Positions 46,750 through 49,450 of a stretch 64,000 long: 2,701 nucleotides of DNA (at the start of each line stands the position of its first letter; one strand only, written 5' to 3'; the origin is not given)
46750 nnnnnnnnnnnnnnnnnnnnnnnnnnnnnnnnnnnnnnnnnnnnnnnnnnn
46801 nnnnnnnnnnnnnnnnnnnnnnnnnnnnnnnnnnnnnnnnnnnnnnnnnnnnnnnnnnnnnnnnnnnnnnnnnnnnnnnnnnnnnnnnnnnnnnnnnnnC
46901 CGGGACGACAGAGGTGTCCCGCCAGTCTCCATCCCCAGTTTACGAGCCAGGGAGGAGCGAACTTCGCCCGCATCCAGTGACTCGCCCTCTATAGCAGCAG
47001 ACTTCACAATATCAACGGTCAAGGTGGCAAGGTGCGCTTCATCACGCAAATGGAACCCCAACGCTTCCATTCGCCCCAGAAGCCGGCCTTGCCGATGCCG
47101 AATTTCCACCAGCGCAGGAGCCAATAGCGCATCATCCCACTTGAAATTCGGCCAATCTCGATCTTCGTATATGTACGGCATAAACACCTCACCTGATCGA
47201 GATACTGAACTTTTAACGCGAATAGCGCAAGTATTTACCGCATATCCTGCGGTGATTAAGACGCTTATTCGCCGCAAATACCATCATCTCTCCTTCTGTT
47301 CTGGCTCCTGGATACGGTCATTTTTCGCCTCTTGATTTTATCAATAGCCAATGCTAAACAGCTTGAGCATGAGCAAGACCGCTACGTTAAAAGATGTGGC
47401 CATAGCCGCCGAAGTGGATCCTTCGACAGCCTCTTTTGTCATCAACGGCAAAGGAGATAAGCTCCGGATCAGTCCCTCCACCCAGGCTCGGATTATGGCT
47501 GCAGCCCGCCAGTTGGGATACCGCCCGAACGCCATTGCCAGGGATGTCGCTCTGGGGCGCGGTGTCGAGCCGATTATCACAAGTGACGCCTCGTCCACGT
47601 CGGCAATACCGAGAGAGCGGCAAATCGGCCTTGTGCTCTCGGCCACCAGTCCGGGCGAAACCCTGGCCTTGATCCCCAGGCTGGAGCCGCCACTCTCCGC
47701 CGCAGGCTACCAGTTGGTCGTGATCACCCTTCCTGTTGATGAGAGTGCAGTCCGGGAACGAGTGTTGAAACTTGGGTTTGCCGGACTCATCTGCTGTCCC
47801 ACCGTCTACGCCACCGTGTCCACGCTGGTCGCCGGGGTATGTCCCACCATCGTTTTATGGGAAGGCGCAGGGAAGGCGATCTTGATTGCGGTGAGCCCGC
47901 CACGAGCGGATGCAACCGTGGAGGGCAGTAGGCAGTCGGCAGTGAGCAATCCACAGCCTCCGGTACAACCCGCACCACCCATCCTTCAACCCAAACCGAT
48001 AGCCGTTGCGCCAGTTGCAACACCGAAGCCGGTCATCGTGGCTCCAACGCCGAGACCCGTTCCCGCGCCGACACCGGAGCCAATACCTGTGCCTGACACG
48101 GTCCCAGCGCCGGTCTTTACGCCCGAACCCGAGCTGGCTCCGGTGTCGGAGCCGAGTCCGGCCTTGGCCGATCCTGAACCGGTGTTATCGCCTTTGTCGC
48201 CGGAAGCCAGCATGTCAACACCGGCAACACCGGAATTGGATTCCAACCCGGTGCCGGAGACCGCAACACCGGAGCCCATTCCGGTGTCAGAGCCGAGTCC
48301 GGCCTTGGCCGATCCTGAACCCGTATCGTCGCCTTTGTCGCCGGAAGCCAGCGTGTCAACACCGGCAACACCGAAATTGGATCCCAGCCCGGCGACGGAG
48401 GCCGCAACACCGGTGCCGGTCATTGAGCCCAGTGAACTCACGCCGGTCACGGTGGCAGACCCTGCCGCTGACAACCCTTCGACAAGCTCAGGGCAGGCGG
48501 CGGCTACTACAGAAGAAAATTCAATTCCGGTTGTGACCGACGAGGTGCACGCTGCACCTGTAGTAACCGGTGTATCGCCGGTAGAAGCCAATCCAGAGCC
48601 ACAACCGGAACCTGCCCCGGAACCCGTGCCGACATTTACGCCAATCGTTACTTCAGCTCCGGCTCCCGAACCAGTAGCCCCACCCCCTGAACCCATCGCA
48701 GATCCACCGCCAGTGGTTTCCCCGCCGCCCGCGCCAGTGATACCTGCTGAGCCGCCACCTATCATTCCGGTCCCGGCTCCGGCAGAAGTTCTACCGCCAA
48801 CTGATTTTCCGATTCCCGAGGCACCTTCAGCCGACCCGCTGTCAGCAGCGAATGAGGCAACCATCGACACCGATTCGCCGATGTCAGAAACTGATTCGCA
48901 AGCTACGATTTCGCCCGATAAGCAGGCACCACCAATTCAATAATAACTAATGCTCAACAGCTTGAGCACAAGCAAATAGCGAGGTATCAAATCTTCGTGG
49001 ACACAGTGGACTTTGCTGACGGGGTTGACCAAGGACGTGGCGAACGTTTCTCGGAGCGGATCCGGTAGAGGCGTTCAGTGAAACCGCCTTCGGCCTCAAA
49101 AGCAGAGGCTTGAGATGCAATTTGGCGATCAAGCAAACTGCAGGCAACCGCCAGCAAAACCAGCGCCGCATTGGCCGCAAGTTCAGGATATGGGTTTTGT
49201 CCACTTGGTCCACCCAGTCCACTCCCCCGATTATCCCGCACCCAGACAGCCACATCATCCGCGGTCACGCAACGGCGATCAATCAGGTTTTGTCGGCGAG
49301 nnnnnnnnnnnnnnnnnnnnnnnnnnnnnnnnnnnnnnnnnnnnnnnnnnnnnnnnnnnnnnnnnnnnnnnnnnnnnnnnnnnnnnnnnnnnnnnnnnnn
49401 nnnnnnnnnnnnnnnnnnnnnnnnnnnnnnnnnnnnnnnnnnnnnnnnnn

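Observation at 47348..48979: LacI-HTH / proline-rich gene exactly delimited by a 33-bp direct repeat that duplicates its own first 9 codons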

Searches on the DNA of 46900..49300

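Call 83: search_rna_families(source=window, start=46900, end=49300, threshold=evalue, max_evalue=1)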
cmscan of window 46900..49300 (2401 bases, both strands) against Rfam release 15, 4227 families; matches with E-value up to 1: 2.
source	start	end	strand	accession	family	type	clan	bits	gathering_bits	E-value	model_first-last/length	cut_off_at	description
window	48068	48149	-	RF04141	MIR8622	Gene; miRNA;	-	19.9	197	0.99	1-212/212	no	MIR8622 microRNA precursor family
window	48434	48646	-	RF01390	isrG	Gene; sRNA;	-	13.5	100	0.92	1-279/279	no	isrG Hfq binding RNA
